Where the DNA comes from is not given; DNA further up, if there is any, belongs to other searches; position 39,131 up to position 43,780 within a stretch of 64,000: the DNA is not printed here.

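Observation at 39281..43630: Second, stand-alone C-A-T-R synthetase whose A-domain pocket is strikingly acidic (possible basic amino-aldehyde warhead)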

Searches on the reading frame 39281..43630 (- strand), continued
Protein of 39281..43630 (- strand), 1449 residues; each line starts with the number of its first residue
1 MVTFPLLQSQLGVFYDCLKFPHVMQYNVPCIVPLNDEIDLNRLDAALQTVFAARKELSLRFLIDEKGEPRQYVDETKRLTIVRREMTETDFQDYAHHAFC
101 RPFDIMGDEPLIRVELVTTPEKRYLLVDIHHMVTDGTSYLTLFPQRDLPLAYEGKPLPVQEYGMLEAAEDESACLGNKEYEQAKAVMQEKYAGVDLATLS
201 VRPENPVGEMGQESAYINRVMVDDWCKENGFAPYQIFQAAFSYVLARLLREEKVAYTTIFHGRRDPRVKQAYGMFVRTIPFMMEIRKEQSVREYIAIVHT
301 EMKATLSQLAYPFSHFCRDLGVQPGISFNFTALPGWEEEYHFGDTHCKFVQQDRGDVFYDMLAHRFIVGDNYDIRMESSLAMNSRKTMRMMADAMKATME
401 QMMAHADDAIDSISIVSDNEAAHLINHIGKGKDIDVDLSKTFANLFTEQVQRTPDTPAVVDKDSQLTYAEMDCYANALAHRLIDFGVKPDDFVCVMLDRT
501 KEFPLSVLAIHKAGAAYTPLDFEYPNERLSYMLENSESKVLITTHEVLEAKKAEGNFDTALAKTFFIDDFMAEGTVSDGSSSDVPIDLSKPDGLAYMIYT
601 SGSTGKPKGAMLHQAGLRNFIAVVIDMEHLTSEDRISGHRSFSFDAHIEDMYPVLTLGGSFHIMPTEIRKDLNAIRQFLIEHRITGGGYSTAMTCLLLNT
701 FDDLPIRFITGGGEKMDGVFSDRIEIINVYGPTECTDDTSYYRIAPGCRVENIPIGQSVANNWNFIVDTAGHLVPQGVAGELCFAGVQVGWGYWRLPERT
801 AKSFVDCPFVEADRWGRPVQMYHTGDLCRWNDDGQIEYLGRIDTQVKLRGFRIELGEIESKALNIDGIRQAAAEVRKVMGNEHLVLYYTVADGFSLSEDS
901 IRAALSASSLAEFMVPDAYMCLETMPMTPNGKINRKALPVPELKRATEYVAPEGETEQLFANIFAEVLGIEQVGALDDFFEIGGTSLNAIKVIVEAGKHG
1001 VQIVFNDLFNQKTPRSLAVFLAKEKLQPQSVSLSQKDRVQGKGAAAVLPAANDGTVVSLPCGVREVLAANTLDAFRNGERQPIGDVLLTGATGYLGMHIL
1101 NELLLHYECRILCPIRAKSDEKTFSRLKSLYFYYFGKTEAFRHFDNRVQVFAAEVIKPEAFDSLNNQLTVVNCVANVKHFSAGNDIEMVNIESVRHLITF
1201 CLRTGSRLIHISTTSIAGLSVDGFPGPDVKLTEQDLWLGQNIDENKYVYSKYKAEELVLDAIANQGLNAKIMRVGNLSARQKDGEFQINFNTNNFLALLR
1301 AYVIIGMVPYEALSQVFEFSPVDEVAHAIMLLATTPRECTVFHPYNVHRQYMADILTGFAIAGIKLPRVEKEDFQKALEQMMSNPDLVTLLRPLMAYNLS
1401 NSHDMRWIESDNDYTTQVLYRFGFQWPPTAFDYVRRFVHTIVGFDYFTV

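Call 40: search_protein_families(library=ncbifam, proteins=[window:39281-43630:-])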
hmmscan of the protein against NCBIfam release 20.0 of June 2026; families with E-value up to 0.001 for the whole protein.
window:39281-43630:- (1449 aa): 99 families (the best 25 are shown)
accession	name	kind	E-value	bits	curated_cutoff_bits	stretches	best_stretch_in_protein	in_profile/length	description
NF047350.1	aureusi_NRPS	equivalog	1.1e-184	616.2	2500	1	23-1441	1014-2368/2373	aureusimine non-ribosomal peptide synthetase AusA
NF004282.0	PRK05691.1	subfamily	2.3e-144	482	4090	3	579-1040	3856-4325/4334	non-ribosomal peptide synthase/polyketide synthase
NF041803.1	NRPS_SolG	exception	3e-116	389.4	2200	1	233-1013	348-1147/1163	solanimycin non-ribosomal peptide synthetase SolG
NF038078.1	NRPS_MxcG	equivalog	3.2e-110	369.3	2300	1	4-1347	5-1339/1442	myxochelin non-ribosomal peptide synthetase MxcG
TIGR01733.1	AA-adenyl-dom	subfamily_domain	2.2e-102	342.9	317.4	1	467-872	1-408/409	amino acid adenylation domain-containing protein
NF007605.2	PRK10252.1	equivalog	7.4e-100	335.1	2400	1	385-997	402-1016/1292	enterobactin non-ribosomal peptide synthetase EntF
TIGR03443.1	alpha_am_amid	equivalog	7.8e-70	235.6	1030.1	2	230-892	45-750/1390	L-aminoadipate-semialdehyde dehydrogenase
NF003417.0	PRK04813.1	subfamily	8e-68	229.2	476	1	447-938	10-499/505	D-alanine--poly(phosphoribitol) ligase subunit DltA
TIGR01734.1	D-ala-DACP-lig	equivalog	1.7e-64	218.2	559.85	1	448-938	8-498/504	D-alanine--poly(phosphoribitol) ligase subunit DltA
TIGR03098.1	ligase_PEP_1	hypoth_equivalog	4.4e-52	177.2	592.35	1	442-938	2-514/517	acyl-CoA ligase (AMP-forming), exosortase A system-associated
NF004837.0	PRK06187.1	subfamily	1.4e-48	165.5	476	1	439-938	7-518/531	long-chain-fatty-acid--CoA ligase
TIGR01746.1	Thioester-redct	subfamily_domain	7.8e-41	140.5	213.35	1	1086-1439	2-363/371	thioester reductase domain-containing protein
NF006182.0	PRK08316.1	subfamily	8.1e-39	133.5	663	2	439-665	10-245/523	fatty acyl-CoA synthetase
NF005702.0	PRK07514.1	subfamily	3.8e-35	121.2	558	2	444-635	7-200/506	malonyl-CoA synthase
NF004808.0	PRK06155.1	equivalog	5.2e-34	117.4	722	1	439-938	20-518/542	ATP-dependent acyl-CoA ligase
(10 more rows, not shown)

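Call 73: find_encoding_contigs(protein=window:39281-43630:-, flank=1000, max_places=3)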
Protein window:39281-43630:- (1449 aa): no gene with exactly this product is on record in the collection.

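Call 74: find_encoding_contigs(protein=P0011, flank=10000, max_places=2)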
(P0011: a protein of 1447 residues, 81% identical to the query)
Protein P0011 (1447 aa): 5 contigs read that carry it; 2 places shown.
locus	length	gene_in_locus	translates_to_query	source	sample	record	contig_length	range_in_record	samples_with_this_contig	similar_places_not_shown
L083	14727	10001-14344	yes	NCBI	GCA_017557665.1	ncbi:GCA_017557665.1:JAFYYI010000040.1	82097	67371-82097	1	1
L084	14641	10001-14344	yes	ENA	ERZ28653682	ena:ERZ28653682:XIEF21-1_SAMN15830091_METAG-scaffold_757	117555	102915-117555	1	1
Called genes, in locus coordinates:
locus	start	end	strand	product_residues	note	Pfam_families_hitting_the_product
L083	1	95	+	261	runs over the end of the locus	PF02535:Zip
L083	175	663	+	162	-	PF13673:Acetyltransf_10 (weak), PF00583:Acetyltransf_1, PF13508:Acetyltransf_7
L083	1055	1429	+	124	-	-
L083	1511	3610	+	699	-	PF07715:Plug, PF00593:TonB_dep_Rec_b-barrel, PF14905:OMP_b-brl_3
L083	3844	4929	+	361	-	PF04055:Radical_SAM, PF13186:SPASM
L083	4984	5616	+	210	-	PF03544:TonB_C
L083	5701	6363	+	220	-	-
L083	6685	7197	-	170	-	-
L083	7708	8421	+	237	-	PF01569:PAP2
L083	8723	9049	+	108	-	PF00893:Multi_Drug_Res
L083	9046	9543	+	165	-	PF01243:PNPOx_N, PF12900:Pyridox_ox_2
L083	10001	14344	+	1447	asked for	PF00668:Condensation, PF00501:AMP-binding, PF00550:PP-binding, PF01370:Epimerase, PF07993:NAD_binding_4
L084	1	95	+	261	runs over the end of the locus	PF02535:Zip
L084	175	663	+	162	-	PF13673:Acetyltransf_10 (weak), PF00583:Acetyltransf_1, PF13508:Acetyltransf_7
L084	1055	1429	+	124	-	-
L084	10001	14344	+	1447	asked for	PF00668:Condensation, PF00501:AMP-binding, PF00550:PP-binding, PF01370:Epimerase, PF07993:NAD_binding_4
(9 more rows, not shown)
